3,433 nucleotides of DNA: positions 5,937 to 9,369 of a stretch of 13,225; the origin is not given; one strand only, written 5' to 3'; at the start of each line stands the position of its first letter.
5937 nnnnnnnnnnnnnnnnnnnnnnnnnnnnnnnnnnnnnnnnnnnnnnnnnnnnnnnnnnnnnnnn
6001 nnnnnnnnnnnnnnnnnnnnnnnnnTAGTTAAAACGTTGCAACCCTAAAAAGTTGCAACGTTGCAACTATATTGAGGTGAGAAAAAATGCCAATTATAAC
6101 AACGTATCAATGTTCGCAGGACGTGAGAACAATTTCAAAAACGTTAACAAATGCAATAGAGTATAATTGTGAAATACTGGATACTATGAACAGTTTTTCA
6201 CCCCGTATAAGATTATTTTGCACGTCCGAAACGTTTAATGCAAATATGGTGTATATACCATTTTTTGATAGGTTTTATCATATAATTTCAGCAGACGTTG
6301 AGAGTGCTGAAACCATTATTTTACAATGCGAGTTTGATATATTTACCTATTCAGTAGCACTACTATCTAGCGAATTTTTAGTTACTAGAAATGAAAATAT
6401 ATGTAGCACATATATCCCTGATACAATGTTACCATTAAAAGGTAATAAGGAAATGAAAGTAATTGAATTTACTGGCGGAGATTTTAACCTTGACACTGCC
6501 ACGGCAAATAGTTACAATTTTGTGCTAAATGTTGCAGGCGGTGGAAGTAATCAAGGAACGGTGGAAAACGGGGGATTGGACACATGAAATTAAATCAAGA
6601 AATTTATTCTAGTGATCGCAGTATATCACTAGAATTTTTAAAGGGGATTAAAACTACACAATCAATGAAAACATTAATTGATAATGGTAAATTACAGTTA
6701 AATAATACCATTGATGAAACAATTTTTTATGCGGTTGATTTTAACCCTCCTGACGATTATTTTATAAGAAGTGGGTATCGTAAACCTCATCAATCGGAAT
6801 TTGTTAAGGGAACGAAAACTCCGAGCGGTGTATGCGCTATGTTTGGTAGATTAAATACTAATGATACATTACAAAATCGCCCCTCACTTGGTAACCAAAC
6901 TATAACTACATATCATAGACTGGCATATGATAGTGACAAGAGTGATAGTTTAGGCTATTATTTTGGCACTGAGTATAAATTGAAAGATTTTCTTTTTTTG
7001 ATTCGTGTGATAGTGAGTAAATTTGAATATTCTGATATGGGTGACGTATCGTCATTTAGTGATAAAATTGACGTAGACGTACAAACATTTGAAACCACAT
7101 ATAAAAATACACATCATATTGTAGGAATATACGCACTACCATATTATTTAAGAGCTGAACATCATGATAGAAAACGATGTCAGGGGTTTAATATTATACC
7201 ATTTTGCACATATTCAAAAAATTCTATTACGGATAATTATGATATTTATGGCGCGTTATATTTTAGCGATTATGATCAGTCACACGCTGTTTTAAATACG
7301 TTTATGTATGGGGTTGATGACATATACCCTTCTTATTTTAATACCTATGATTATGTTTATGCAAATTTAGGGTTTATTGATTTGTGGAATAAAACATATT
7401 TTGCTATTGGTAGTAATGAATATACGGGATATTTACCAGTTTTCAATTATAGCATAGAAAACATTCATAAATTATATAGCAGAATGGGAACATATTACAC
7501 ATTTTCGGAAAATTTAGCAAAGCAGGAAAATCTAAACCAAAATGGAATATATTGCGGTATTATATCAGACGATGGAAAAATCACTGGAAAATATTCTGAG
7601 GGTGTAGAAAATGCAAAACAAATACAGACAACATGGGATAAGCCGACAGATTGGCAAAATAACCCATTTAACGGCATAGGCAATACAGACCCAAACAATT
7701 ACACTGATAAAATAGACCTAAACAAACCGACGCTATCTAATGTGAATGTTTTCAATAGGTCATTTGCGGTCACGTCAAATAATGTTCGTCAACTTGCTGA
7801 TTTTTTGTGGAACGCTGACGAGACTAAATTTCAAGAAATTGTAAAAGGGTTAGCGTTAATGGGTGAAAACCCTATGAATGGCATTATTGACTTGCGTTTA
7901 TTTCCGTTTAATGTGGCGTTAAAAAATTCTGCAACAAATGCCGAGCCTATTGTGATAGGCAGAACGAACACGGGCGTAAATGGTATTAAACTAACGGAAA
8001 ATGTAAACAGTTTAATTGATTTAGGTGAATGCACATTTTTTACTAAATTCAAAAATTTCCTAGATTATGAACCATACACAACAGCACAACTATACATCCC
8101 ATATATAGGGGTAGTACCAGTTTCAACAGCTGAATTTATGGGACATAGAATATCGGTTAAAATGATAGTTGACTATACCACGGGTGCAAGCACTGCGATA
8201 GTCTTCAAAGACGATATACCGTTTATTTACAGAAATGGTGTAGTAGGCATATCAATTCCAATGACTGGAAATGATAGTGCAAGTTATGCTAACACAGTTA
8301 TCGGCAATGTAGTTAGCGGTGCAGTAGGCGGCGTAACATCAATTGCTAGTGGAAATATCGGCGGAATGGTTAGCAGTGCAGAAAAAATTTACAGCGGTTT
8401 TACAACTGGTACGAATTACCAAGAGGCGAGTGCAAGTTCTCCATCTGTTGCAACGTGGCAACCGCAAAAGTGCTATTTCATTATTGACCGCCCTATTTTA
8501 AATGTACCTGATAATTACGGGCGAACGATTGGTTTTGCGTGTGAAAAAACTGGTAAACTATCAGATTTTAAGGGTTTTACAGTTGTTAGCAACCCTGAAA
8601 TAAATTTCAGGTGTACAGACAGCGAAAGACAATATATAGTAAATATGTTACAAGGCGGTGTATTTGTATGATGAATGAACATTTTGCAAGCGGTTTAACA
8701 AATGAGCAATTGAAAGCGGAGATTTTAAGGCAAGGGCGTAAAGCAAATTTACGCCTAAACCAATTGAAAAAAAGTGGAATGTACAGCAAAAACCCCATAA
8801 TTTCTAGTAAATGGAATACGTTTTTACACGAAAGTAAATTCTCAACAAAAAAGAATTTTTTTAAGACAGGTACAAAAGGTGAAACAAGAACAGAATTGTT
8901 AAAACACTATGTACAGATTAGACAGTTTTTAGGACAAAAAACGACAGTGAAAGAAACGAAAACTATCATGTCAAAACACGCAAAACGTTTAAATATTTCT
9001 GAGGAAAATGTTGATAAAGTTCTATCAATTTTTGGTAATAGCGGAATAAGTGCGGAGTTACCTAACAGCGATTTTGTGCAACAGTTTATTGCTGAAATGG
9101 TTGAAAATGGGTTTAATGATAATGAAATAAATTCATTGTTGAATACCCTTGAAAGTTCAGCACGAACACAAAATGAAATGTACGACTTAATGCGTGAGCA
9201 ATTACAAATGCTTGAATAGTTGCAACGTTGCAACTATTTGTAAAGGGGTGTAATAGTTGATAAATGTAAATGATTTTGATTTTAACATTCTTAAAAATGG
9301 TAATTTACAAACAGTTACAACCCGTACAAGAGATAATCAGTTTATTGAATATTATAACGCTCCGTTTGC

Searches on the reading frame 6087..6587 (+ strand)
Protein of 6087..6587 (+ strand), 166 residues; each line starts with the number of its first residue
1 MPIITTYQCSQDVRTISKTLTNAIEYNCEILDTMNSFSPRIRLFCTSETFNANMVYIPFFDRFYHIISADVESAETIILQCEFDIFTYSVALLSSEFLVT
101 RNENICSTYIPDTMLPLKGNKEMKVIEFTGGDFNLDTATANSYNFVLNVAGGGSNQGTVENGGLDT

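Call 11: search_protein_families(library=pfam, proteins=[window:6087-6587:+], max_evalue=0.01)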
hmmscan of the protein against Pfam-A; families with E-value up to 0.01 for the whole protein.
window:6087-6587:+ (166 aa): 1 family
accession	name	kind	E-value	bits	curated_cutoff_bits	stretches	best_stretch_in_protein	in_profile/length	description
PF15432.12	Sec-ASP3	-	0.0084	16.7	27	0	40-94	57-111/126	Accessory Sec secretory system ASP3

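Call 24: search_protein_families(library=phrogs, proteins=[window:6087-6587:+], max_evalue=0.01)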
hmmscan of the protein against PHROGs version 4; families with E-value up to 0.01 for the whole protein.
window:6087-6587:+ (166 aa): 0 families

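Call 51: search_protein_families(library=ncbifam, proteins=[window:6087-6587:+], max_evalue=1)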
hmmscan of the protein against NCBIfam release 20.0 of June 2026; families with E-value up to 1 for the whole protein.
window:6087-6587:+ (166 aa): 1 family
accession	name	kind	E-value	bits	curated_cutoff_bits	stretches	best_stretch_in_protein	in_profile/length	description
TIGR03711.1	acc_sec_asp3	equivalog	0.0081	16.2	67.25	1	47-95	75-123/135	accessory Sec system protein Asp3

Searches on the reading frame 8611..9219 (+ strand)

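Call 11: search_protein_families(library=pfam, proteins=[window:8611-9219:+], max_evalue=0.01)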
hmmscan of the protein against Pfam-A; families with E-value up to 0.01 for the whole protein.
window:8611-9219:+ (202 aa): 0 families

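Call 24: search_protein_families(library=phrogs, proteins=[window:8668-9219:+], max_evalue=0.01)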
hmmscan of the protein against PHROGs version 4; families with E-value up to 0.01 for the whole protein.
window:8668-9219:+ (183 aa): 1 family
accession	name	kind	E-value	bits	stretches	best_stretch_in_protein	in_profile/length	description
phrog_19395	-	tail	0.0034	16.3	1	110-165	173-227/1126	tail fiber protein; host specificity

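Call 25: search_protein_families(library=pfam, proteins=[window:8668-9219:+], max_evalue=0.05)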
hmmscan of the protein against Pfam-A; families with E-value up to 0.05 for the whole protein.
window:8668-9219:+ (183 aa): 0 families

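Call 51: search_protein_families(library=ncbifam, proteins=[window:8668-9219:+], max_evalue=1)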
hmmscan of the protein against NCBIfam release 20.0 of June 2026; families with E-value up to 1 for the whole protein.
window:8668-9219:+ (183 aa): 1 family
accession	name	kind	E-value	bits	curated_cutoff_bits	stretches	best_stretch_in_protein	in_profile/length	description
NF041507.1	HrpE_Xanth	equivalog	0.029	14.7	90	1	143-173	23-53/85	HrpE family protein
